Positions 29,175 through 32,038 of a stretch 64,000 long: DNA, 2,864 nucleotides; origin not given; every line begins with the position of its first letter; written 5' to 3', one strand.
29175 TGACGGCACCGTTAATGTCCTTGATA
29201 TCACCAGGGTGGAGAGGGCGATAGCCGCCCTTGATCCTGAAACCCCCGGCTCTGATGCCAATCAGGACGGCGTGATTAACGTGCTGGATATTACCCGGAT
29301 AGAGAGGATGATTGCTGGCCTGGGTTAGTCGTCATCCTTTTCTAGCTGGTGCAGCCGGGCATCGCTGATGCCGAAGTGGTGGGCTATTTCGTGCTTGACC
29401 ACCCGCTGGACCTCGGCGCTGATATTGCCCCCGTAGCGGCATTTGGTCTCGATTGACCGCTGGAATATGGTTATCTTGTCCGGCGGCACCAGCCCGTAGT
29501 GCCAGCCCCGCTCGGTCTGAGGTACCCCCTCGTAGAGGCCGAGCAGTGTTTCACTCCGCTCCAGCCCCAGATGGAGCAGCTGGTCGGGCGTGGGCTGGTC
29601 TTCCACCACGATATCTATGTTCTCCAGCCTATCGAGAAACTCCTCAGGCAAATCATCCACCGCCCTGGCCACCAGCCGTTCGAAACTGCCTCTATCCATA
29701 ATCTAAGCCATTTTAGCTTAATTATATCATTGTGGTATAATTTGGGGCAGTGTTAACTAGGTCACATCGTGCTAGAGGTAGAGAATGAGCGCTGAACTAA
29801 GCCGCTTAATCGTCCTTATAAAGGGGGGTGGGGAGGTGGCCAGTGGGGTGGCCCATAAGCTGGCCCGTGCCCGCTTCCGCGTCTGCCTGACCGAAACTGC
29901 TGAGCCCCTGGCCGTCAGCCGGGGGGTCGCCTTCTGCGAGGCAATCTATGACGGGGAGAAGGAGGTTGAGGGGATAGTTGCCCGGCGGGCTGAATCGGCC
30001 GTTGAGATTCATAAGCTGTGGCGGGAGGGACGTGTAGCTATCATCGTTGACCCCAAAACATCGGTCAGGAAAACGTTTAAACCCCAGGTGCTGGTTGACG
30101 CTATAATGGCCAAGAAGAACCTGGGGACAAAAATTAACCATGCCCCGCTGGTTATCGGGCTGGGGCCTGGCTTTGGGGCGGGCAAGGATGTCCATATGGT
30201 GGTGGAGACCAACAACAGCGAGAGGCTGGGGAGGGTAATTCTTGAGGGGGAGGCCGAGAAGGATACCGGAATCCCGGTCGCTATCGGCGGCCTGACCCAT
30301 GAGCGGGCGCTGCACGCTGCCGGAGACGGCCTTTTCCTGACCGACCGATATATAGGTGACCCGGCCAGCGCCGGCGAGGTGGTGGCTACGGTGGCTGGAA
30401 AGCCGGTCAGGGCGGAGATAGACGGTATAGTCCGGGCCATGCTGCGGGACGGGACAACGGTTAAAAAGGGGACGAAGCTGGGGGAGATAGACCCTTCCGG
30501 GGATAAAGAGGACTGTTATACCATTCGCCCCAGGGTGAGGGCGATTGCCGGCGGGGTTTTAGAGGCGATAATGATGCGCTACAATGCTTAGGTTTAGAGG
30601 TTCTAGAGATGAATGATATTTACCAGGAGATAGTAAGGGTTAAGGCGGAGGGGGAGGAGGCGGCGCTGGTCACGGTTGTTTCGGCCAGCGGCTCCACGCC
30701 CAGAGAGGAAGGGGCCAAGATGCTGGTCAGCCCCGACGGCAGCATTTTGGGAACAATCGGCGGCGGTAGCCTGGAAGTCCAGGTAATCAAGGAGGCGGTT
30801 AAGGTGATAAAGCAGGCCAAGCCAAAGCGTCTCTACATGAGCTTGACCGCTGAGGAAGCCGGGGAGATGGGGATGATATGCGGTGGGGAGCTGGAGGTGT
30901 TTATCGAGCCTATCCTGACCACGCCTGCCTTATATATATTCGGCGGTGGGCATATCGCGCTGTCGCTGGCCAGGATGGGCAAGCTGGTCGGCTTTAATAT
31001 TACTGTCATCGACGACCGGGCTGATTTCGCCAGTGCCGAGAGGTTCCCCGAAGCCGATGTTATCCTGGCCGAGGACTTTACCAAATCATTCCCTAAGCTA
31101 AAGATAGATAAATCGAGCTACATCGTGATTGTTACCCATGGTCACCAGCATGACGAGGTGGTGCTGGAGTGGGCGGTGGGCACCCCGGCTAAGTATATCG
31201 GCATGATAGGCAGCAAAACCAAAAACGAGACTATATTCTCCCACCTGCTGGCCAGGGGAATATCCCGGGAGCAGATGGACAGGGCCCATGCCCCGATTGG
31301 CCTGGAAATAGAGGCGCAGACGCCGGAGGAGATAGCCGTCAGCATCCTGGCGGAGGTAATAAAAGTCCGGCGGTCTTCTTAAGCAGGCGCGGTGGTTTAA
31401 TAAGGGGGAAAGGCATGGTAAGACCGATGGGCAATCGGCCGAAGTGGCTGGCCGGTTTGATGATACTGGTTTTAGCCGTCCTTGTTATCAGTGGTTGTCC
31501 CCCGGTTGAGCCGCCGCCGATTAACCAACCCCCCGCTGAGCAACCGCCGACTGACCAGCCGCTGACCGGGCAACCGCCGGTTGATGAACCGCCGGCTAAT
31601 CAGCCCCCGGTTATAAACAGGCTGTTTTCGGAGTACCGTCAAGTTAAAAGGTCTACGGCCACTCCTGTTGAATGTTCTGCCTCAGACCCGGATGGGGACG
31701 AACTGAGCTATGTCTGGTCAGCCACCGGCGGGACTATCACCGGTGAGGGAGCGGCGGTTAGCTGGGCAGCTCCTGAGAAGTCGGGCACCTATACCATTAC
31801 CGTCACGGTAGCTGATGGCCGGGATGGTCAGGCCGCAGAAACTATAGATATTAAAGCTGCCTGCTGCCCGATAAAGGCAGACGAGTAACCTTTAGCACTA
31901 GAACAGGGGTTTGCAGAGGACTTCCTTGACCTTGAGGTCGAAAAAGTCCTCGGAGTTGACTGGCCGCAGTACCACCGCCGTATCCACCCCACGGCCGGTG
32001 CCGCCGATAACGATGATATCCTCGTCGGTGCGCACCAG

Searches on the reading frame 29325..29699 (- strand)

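Call 3: search_protein_families(library=pfam, proteins=[window:29325-29699:-], max_evalue=0.01)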
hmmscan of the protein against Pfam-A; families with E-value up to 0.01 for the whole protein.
window:29325-29699:- (124 aa): 1 family
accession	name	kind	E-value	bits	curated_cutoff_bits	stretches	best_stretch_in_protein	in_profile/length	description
PF06262.17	Zincin_1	-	1.1e-28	99.4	22.4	1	25-119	1-95/97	Zincin-like metallopeptidase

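Call 4: search_protein_families(library=ncbifam, proteins=[window:29325-29699:-], max_evalue=0.01)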
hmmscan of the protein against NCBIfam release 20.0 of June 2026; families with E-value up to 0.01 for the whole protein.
window:29325-29699:- (124 aa): 0 families

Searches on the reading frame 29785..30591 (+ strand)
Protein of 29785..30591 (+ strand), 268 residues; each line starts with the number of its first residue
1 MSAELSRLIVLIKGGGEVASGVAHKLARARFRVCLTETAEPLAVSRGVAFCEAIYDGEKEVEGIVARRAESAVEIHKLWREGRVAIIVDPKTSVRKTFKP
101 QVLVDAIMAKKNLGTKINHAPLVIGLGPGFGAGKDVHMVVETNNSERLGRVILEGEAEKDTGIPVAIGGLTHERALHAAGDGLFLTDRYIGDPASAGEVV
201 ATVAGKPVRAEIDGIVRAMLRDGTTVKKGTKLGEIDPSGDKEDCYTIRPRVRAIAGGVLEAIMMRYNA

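Call 3: search_protein_families(library=pfam, proteins=[window:29785-30591:+], max_evalue=0.01)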
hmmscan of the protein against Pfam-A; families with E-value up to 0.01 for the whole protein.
window:29785-30591:+ (268 aa): 0 families

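Call 4: search_protein_families(library=ncbifam, proteins=[window:29785-30591:+], max_evalue=0.01)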
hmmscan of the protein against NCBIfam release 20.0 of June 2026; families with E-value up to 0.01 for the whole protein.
window:29785-30591:+ (268 aa): 2 families
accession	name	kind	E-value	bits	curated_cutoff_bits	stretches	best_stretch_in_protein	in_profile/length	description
TIGR03309.1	matur_yqeB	equivalog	1.8e-95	319.2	220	1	10-264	1-255/256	selenium-dependent molybdenum cofactor biosynthesis protein YqeB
NF005804.0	PRK07659.1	equivalog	0.0022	17.5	311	1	74-152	6-84/260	enoyl-CoA hydratase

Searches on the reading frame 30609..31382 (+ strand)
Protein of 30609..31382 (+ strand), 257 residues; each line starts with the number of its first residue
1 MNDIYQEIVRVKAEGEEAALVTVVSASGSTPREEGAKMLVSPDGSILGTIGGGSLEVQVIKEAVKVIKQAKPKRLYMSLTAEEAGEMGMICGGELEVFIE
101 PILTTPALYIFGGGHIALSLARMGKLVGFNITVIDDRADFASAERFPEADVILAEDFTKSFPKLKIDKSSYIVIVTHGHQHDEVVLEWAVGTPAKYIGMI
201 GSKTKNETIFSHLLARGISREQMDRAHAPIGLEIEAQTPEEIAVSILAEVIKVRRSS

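Call 3: search_protein_families(library=pfam, proteins=[window:30609-31382:+], max_evalue=0.01)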
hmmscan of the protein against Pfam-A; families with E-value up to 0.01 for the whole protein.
window:30609-31382:+ (257 aa): 2 families
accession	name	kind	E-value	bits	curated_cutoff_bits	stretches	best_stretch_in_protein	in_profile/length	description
PF13478.12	XdhC_C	-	4e-46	157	29.7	1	108-250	1-125/125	XdhC Rossmann domain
PF02625.21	XdhC_CoxI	-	4.8e-23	81.3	24.3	1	13-74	3-64/68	XdhC and CoxI family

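Call 4: search_protein_families(library=ncbifam, proteins=[window:30609-31382:+], max_evalue=0.01)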
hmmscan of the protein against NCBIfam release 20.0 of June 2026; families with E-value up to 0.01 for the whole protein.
window:30609-31382:+ (257 aa): 4 families
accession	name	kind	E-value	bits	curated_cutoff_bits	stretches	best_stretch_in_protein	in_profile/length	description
NF045664.1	XdhC_rel_AOR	equivalog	4.6e-98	328.7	350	2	97-255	186-345/346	XdhC family aldehyde oxidoreductase maturation factor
TIGR02964.1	xanthine_xdhC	equivalog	3.1e-44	151.4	161.6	1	20-251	2-246/246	xanthine dehydrogenase accessory protein XdhC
NF007039.0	PRK09496.3-2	equivalog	0.0034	16.3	293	1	108-177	231-303/446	Trk system potassium transporter TrkA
NF004946.0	PRK06292.2-4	subfamily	0.0051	15.6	634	0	107-164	174-226/487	dihydrolipoyl dehydrogenase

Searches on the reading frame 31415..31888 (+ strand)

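Call 3: search_protein_families(library=pfam, proteins=[window:31415-31888:+], max_evalue=0.01)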
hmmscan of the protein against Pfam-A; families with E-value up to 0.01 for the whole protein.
window:31415-31888:+ (157 aa): 7 families
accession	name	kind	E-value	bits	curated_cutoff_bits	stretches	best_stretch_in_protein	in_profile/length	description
PF17963.7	Big_9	-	2.7e-09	38.2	23.6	1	62-146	1-88/89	Bacterial Ig domain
PF18911.6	PKD_4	-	1.3e-07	32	27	1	62-143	1-80/85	PKD domain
PF02095.21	Extensin_1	-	2.4e-07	31.2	105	1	29-69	89-129/171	Extensin-like protein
PF00801.26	PKD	-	4e-07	30.4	23.5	1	82-142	14-75/80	PKD domain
PF22352.2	K319L-like_PKD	-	1.7e-06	28.4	27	1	86-146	17-82/84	K319L-like, PKD domain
PF17892.7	Cadherin_5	-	0.00082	19.6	26.5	1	88-147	32-96/98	Cadherin-like domain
PF05345.18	He_PIG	-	0.0035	18.2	24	1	80-146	16-93/96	Putative Ig domain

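Call 4: search_protein_families(library=ncbifam, proteins=[window:31415-31888:+], max_evalue=0.01)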
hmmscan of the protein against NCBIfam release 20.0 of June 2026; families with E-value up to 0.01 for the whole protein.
window:31415-31888:+ (157 aa): 4 families
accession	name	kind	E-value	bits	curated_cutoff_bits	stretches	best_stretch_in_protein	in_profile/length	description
NF038111.1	rhom_dep_M36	equivalog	7.2e-07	27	1700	1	62-148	1184-1275/1315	rhombosortase-dependent M36 family metallopeptidase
NF038112.1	myxo_dep_M36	subfamily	1.1e-06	26.1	1500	1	62-144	1379-1463/1604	myxosortase-dependent M36 family metallopeptidase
NF012211.1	tand_rpt_95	domain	0.00037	20.4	90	1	85-147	15-83/98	tandem-95 repeat protein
NF058595.1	invert_tail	domain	0.0016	18.7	37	0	102-136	70-101/113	lipo-invert putative C-terminal anchoring domain-containing protein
